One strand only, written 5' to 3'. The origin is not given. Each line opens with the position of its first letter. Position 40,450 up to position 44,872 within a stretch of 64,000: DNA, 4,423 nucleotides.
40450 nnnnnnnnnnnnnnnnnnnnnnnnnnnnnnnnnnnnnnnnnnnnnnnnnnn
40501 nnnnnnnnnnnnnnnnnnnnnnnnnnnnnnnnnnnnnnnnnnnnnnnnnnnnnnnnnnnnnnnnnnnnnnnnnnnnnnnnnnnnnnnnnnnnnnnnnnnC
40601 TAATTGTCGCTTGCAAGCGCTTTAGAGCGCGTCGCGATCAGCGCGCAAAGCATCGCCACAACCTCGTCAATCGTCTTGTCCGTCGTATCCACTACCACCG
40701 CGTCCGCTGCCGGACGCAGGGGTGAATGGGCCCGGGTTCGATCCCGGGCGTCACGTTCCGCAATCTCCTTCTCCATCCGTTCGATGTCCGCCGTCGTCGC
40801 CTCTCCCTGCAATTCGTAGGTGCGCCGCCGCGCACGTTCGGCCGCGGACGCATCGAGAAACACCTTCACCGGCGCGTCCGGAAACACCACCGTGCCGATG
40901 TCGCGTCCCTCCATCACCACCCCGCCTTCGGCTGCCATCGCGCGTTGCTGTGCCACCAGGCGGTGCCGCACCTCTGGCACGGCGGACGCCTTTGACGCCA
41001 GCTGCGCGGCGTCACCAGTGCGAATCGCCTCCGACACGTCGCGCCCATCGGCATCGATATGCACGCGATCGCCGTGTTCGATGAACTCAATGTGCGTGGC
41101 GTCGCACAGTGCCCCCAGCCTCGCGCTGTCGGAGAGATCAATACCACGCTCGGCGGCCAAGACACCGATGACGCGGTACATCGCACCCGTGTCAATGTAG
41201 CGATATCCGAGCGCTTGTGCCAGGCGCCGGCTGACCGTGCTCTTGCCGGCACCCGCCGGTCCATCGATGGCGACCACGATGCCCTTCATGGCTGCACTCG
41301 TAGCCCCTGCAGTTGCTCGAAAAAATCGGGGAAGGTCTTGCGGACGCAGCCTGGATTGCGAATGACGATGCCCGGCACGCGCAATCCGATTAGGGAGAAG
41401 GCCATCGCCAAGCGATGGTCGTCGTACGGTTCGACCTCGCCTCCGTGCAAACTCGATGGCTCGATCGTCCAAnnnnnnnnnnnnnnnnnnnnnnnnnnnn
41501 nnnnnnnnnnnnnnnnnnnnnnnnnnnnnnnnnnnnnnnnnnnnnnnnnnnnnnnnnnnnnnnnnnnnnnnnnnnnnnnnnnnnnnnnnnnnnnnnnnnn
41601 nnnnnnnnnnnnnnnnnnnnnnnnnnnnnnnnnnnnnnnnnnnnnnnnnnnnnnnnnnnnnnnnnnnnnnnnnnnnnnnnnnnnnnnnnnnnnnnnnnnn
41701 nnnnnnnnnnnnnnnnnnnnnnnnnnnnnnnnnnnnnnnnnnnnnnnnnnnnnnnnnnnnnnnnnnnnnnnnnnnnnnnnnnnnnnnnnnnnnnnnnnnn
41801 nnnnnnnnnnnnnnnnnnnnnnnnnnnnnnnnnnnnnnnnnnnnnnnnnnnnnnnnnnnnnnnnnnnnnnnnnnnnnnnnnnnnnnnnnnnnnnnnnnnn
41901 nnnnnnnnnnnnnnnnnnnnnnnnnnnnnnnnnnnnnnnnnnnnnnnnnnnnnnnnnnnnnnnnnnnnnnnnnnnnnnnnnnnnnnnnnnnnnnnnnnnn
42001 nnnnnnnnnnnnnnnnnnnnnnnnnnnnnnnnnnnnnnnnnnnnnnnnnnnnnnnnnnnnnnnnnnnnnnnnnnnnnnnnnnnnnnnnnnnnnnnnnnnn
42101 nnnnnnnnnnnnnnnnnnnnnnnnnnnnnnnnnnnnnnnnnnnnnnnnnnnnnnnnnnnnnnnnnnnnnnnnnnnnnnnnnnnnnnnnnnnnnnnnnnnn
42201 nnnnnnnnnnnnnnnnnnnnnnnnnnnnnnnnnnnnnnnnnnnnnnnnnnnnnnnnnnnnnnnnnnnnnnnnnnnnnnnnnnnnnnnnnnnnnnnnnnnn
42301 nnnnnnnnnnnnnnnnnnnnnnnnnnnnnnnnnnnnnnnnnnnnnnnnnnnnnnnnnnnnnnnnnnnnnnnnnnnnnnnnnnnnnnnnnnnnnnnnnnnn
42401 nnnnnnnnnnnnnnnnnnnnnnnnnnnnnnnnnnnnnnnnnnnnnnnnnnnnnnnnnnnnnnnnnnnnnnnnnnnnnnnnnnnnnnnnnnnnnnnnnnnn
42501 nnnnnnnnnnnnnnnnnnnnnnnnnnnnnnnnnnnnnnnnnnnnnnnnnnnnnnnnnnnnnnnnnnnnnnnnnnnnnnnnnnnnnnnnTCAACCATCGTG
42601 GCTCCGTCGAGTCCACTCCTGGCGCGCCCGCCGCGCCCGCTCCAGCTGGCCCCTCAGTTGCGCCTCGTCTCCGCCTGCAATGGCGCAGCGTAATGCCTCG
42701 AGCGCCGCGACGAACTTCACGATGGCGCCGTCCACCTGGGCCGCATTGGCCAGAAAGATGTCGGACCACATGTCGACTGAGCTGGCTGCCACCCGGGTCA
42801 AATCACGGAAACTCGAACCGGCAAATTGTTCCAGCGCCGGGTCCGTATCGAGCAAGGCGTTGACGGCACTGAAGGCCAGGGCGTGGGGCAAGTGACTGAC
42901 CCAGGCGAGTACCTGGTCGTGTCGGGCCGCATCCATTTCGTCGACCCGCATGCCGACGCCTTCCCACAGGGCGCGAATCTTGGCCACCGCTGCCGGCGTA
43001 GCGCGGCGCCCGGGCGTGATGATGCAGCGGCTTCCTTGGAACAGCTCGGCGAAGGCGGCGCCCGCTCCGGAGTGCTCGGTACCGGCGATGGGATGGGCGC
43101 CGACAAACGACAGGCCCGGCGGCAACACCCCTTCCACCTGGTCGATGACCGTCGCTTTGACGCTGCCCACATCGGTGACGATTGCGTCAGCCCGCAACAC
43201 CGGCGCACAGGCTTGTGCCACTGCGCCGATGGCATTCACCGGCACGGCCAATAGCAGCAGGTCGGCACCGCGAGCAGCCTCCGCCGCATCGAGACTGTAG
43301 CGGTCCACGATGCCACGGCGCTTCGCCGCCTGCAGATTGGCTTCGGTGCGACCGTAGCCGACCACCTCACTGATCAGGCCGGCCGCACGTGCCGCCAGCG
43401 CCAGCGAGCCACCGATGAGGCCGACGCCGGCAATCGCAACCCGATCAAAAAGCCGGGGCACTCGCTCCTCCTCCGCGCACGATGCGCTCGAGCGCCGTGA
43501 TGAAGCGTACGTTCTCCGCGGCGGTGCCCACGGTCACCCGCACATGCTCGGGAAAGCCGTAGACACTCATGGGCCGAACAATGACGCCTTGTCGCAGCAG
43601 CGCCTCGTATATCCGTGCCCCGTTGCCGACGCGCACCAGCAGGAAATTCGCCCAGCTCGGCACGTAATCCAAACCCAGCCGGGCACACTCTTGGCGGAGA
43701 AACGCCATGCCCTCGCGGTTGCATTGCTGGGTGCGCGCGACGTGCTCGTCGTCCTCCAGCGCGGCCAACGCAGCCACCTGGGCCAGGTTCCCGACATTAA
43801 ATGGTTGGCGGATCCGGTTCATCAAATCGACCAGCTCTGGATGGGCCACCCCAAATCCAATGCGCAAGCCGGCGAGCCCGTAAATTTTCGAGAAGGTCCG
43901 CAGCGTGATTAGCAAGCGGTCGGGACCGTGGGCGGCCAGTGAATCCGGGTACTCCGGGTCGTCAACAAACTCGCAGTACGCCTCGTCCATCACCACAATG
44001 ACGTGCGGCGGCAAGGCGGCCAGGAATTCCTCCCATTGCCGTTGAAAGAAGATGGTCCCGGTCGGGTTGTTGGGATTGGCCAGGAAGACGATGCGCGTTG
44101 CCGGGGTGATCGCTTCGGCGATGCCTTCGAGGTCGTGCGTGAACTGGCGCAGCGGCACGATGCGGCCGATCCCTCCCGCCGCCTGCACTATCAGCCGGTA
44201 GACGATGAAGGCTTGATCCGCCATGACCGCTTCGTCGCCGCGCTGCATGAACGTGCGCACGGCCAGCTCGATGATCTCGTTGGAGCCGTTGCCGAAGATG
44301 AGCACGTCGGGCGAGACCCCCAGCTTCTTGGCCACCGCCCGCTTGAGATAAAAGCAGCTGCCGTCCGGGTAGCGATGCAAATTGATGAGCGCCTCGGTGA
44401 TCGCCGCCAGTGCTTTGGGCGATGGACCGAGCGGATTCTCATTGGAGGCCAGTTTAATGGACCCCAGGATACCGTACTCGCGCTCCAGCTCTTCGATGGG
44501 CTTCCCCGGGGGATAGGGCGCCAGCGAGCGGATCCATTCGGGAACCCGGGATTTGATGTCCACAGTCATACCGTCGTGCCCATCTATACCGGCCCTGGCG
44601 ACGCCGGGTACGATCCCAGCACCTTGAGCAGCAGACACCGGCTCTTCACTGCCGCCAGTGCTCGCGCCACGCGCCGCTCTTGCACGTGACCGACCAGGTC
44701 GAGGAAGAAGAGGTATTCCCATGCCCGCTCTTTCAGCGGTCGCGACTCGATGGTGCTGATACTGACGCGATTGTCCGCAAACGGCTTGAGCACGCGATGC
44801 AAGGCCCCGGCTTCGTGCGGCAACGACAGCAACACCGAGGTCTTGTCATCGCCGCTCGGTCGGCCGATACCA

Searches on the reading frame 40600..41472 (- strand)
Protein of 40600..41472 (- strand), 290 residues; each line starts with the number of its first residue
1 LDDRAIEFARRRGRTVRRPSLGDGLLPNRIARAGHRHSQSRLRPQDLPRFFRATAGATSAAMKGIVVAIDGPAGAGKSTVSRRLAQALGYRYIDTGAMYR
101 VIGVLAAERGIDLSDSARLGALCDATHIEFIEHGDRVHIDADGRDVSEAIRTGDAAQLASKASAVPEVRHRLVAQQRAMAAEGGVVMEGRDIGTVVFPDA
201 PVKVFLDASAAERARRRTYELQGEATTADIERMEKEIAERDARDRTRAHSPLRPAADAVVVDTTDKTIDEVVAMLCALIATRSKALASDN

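Call 48: search_protein_families(library=pfam, proteins=[window:40600-41472:-], max_evalue=0.00001)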
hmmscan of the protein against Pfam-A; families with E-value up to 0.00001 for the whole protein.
window:40600-41472:- (290 aa): 4 families
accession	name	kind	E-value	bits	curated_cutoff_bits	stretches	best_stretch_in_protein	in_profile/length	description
PF02224.24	Cytidylate_kin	-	4.3e-73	246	26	1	67-279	1-209/211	Cytidylate kinase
PF13189.12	Cytidylate_kin2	-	6.8e-09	36.6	28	1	66-244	1-150/176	Cytidylate kinase-like family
PF13238.12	AAA_18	-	2.3e-08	35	29.4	1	67-226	1-117/128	AAA domain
PF01202.28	SKI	-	1.9e-06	28.5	22.1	0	74-95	2-23/159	Shikimate kinase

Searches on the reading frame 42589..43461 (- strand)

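Call 85: search_protein_families(library=pfam, proteins=[window:42589-43461:-], max_evalue=0.00001)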
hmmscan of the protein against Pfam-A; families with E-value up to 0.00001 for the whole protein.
window:42589-43461:- (290 aa): 4 families
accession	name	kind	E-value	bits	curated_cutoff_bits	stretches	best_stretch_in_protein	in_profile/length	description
PF02153.23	PDH_N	-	7.4e-37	126.7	26.5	1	20-173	1-152/154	Prephenate dehydrogenase, nucleotide-binding domain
PF20463.3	PDH_C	-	2.7e-21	76.2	22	1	178-272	2-99/102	Prephenate dehydrogenase, dimerization domain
PF03807.23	F420_oxidored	-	7e-09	36.6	21.6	1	7-98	1-91/94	NADP oxidoreductase coenzyme F420-dependent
PF03446.21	NAD_binding_2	-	4.3e-06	27.3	21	1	8-131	2-125/161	NAD binding domain of 6-phosphogluconate dehydrogenase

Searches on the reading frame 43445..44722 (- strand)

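Call 85: search_protein_families(library=pfam, proteins=[window:43445-44722:-], max_evalue=0.00001)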
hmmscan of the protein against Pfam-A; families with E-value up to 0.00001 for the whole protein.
window:43445-44722:- (425 aa): 1 family
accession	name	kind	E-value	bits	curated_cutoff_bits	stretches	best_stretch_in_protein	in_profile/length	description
PF00155.27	Aminotran_1_2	-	2.2e-57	195.3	19.7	1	89-411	4-361/361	Aminotransferase class I and II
